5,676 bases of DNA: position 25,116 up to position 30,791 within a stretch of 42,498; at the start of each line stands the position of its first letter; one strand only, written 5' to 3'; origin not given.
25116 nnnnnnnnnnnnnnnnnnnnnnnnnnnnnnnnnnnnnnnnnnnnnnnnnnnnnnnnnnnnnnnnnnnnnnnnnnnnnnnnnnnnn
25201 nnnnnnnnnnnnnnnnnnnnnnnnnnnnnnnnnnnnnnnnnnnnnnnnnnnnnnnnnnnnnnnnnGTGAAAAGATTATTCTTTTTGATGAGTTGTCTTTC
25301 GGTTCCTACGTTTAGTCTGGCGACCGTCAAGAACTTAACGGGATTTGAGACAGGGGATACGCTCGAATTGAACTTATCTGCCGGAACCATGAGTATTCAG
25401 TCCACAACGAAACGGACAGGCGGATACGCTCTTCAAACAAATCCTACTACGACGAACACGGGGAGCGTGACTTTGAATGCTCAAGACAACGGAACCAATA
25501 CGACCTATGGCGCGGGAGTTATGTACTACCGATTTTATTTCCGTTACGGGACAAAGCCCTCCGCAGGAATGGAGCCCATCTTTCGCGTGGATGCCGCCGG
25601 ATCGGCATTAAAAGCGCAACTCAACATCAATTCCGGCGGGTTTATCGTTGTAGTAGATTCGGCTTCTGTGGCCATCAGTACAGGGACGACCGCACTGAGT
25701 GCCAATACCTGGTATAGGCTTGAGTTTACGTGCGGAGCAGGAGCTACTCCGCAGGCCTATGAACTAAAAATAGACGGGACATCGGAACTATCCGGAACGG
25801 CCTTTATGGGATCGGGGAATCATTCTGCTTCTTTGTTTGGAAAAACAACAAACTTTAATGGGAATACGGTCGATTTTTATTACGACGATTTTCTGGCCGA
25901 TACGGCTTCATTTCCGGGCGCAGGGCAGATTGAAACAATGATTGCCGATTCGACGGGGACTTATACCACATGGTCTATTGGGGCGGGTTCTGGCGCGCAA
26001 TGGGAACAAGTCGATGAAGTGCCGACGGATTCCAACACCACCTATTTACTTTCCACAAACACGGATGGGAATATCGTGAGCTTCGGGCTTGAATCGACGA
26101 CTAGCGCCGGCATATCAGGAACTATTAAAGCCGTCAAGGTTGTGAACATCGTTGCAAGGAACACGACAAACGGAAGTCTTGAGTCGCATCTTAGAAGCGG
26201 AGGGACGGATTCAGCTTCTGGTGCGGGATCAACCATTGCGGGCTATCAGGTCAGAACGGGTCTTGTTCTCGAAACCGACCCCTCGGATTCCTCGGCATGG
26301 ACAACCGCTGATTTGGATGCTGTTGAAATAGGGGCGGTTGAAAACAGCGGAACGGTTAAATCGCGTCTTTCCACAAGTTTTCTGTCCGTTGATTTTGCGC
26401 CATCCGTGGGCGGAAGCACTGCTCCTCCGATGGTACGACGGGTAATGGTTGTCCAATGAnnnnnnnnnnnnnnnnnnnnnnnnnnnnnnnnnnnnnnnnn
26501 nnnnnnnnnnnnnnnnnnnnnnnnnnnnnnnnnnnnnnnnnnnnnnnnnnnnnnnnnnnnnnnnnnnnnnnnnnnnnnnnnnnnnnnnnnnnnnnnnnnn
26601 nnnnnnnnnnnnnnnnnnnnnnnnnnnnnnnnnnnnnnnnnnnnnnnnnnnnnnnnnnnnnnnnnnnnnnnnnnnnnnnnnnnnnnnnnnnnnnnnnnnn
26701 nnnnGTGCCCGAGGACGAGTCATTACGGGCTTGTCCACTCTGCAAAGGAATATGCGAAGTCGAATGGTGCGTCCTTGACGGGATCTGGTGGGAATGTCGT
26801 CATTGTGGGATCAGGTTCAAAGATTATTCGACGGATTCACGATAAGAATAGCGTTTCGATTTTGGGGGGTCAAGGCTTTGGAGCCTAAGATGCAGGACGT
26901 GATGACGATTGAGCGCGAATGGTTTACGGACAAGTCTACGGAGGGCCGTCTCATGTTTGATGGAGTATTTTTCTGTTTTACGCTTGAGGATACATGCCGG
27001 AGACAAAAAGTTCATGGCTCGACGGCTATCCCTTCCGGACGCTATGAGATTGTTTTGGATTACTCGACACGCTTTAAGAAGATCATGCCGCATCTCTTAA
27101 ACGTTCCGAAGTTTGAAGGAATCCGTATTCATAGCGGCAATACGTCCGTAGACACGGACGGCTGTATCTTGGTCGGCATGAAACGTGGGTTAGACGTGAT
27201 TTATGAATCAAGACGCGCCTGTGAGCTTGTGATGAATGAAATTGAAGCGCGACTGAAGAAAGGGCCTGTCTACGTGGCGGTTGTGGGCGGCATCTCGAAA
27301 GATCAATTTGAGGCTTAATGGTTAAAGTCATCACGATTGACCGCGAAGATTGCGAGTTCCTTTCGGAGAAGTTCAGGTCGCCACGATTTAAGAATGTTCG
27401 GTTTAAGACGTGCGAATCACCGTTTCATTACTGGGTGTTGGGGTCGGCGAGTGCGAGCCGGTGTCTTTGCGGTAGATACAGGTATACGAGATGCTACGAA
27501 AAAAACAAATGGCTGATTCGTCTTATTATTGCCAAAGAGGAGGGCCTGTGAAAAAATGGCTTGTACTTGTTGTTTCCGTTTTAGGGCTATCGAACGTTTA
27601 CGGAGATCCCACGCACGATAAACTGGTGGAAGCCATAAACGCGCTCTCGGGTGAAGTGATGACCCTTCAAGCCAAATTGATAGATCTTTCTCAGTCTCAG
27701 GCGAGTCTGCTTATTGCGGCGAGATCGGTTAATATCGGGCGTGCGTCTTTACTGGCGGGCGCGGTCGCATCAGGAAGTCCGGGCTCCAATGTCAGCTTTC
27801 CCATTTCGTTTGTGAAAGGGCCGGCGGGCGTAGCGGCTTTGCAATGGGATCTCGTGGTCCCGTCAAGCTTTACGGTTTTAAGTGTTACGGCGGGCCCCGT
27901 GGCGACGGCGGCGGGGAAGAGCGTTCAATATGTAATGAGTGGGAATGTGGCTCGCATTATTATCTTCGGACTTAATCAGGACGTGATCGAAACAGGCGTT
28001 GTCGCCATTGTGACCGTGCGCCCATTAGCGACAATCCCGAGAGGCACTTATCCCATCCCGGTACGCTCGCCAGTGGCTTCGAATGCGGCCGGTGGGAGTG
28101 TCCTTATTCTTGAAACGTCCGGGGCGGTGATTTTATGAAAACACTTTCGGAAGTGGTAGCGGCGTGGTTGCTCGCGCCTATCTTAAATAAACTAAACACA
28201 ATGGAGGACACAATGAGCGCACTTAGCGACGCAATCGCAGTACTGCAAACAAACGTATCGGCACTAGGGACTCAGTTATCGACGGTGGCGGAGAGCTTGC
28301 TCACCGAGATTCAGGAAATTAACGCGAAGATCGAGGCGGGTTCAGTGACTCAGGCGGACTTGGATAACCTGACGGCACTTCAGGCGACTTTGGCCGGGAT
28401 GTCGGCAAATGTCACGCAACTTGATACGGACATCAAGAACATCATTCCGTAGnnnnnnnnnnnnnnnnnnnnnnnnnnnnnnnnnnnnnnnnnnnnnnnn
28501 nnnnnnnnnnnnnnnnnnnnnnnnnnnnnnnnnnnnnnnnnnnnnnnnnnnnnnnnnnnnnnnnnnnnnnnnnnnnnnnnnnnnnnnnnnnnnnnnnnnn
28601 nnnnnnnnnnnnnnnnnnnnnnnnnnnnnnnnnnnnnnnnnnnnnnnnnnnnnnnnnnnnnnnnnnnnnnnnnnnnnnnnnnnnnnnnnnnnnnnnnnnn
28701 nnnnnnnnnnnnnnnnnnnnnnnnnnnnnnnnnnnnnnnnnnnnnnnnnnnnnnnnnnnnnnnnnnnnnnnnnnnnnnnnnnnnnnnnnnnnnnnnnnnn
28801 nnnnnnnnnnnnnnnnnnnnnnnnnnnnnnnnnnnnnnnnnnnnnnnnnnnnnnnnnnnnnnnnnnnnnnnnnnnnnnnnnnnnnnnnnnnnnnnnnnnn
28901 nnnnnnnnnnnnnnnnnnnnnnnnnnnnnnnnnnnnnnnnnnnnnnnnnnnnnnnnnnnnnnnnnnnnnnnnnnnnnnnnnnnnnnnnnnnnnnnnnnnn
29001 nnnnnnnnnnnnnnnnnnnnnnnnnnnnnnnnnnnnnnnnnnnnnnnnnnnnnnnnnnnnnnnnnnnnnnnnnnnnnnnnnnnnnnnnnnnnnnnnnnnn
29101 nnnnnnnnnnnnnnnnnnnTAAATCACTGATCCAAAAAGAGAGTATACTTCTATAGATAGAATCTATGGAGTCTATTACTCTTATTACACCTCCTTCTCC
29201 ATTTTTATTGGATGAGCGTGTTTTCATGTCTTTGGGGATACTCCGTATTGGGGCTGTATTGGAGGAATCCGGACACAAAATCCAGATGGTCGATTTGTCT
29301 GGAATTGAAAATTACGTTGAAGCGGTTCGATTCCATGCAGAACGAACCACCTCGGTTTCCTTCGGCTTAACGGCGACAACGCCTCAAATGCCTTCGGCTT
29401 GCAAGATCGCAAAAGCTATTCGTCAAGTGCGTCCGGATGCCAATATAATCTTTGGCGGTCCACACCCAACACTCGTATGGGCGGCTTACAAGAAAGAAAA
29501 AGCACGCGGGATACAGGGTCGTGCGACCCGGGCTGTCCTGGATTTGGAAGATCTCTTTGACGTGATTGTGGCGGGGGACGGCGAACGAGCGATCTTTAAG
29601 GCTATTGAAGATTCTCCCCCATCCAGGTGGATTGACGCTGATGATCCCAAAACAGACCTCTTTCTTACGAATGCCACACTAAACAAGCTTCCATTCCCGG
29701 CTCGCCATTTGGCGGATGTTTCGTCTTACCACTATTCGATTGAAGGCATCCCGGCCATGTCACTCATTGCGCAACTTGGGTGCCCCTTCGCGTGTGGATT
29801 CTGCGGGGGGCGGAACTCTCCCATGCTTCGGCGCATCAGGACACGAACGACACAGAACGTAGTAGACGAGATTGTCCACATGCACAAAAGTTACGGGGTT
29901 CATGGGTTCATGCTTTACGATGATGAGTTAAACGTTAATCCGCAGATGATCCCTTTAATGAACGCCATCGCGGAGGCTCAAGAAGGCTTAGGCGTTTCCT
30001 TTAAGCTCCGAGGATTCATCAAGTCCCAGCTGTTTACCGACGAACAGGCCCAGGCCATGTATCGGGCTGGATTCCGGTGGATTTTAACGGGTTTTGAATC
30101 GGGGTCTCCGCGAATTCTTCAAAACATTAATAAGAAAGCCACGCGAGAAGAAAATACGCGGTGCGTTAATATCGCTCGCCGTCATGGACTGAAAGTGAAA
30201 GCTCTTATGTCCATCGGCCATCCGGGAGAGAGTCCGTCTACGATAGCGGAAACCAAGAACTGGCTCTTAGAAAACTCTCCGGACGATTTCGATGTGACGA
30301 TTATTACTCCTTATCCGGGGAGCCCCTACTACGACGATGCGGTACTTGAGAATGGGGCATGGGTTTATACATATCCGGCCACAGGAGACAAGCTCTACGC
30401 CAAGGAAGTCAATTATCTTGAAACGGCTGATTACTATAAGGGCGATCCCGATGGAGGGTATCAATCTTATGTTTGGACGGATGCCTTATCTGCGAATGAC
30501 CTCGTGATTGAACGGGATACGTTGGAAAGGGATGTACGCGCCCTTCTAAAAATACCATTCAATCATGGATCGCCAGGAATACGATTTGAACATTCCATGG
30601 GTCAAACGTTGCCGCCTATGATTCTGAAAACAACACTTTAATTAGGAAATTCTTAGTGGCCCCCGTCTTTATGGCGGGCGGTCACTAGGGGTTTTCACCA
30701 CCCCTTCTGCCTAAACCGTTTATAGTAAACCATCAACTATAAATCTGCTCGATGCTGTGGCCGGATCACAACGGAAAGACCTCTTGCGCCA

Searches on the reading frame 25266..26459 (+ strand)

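Call 9: search_protein_families(library=phrogs, proteins=[window:25266-26459:+], max_evalue=0.001)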
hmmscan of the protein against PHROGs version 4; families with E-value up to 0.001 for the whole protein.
window:25266-26459:+ (397 aa): 1 family
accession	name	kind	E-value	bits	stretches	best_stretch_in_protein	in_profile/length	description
phrog_6368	-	unknown function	3.7e-07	30.7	1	142-357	121-324/328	-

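Call 17: search_protein_families(library=pfam, proteins=[window:25266-26459:+], max_evalue=0.01)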
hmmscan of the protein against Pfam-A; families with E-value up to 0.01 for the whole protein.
window:25266-26459:+ (397 aa): 1 family
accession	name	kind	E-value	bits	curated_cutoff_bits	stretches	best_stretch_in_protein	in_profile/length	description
PF22237.3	SO2946-like_C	-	3.5e-05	24.3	27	1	58-195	9-149/163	SO2946-like, C-terminal domain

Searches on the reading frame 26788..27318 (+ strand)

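Call 9: search_protein_families(library=phrogs, proteins=[window:26788-27318:+], max_evalue=0.001)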
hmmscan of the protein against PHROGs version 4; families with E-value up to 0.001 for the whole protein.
window:26788-27318:+ (176 aa): 1 family
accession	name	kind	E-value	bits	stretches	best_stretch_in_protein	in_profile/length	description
phrog_1501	-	unknown function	1e-22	81.6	1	35-154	6-144/159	-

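Call 17: search_protein_families(library=pfam, proteins=[window:26788-27318:+], max_evalue=0.01)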
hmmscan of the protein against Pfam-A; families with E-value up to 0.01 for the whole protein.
window:26788-27318:+ (176 aa): 1 family
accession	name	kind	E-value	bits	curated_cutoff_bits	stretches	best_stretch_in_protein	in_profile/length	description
PF18925.5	DUF5675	-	2.9e-33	114.6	26.7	1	40-153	1-113/114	Family of unknown function (DUF5675)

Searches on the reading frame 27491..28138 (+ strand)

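Call 9: search_protein_families(library=phrogs, proteins=[window:27491-28138:+], max_evalue=0.001)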
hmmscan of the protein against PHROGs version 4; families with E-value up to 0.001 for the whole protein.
window:27491-28138:+ (215 aa): 0 families

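Call 17: search_protein_families(library=pfam, proteins=[window:27491-28138:+], max_evalue=0.01)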
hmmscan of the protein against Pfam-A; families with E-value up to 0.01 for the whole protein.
window:27491-28138:+ (215 aa): 1 family
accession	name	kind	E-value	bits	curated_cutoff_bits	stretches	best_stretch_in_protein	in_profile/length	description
PF00963.24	Cohesin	-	6.3e-06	26.9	24.1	1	93-193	8-116/139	Cohesin domain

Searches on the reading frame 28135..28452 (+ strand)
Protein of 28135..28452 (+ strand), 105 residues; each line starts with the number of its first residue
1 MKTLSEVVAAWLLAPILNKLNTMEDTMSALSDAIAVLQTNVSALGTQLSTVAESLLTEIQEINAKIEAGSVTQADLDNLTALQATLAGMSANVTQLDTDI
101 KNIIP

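Call 9: search_protein_families(library=phrogs, proteins=[window:28135-28452:+], max_evalue=0.001)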
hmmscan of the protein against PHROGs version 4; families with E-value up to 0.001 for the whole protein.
window:28135-28452:+ (105 aa): 1 family
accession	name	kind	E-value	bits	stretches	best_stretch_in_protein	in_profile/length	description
phrog_19422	-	unknown function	5.7e-05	24.2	1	51-104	44-97/188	-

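Call 18: search_protein_families(library=pfam, proteins=[window:28135-28452:+], max_evalue=0.01)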
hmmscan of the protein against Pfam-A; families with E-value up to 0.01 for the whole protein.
window:28135-28452:+ (105 aa): 10 families
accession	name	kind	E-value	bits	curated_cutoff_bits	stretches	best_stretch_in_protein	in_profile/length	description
PF05531.17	NPV_P10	-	1.9e-05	25.5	29.8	1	31-77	10-55/75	Nucleopolyhedrovirus P10 protein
PF05377.16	FlaC_arch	-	0.0011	19.8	27.8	0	19-54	1-36/55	Flagella accessory protein C (FlaC)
PF07889.17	DUF1664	-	0.0018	18.8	34.6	1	25-102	34-112/124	Protein of unknown function (DUF1664)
PF10046.14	BLOC1_2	-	0.0026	18.5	33.4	0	47-101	38-89/96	Biogenesis of lysosome-related organelles complex-1 subunit 2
PF10498.14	IFT57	-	0.0034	16.9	40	1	13-98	270-351/360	Intra-flagellar transport protein 57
PF16326.10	ABC_tran_CTD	-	0.0041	17.7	32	0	19-68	9-59/69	ABC transporter C-terminal domain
PF04102.17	SlyX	-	0.0053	17.8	30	0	19-61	11-52/67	SlyX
PF04513.17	Baculo_PEP_C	-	0.0053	17.3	38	1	13-104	18-112/140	Baculovirus polyhedron envelope protein, PEP, C terminus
PF01601.21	CoV_S2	-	0.0068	15.5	40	1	20-99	219-302/521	Coronavirus spike glycoprotein S2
PF06103.16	DUF948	-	0.0088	16.6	37.2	0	7-68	11-69/89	Bacterial protein of unknown function (DUF948)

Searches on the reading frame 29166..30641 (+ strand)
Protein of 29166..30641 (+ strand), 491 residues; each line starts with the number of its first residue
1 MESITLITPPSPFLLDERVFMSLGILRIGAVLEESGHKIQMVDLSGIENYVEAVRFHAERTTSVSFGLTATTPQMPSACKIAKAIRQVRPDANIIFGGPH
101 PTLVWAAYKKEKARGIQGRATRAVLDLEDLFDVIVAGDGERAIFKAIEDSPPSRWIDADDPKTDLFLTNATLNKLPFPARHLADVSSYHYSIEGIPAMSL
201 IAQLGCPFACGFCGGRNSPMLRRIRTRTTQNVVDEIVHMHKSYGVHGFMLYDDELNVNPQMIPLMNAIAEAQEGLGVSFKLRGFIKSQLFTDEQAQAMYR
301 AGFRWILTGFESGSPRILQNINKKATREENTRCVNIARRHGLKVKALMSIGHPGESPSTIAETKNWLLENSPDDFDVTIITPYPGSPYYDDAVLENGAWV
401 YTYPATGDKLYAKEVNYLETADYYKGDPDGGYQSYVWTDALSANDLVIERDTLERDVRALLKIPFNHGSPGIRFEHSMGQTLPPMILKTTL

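Call 9: search_protein_families(library=phrogs, proteins=[window:29166-30641:+], max_evalue=0.001)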
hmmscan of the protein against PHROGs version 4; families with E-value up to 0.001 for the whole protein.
window:29166-30641:+ (491 aa): 1 family
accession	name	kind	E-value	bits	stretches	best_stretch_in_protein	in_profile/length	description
phrog_21079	-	unknown function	7e-07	29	1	202-365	278-437/648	-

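Call 17: search_protein_families(library=pfam, proteins=[window:29166-30641:+], max_evalue=0.01)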
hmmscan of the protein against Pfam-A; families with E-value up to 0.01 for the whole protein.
window:29166-30641:+ (491 aa): 2 families
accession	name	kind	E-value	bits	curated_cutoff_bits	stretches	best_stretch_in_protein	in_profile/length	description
PF04055.27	Radical_SAM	-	2e-24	87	29.5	1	203-367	4-166/166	Radical SAM superfamily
PF02310.24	B12-binding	-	1.6e-11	44.5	32.1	1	22-124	14-117/121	B12 binding domain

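Call 82: search_solved_structures(query=window:29166-30638:+, max_evalue=0.001)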
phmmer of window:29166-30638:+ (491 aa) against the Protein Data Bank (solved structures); distinct sequences matched with E-value up to 0.001: 3.
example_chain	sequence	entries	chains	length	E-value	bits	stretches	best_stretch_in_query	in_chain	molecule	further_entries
6fd2_B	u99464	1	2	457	8e-14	54.3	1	174-393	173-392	Putative apramycin biosynthetic oxidoreductase 4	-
9ccb_A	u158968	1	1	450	5.8e-13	51.4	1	184-391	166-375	Radical SAM core domain-containing protein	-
7kdx_A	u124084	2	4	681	0.00076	21.4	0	204-285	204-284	Methyltransferase TokK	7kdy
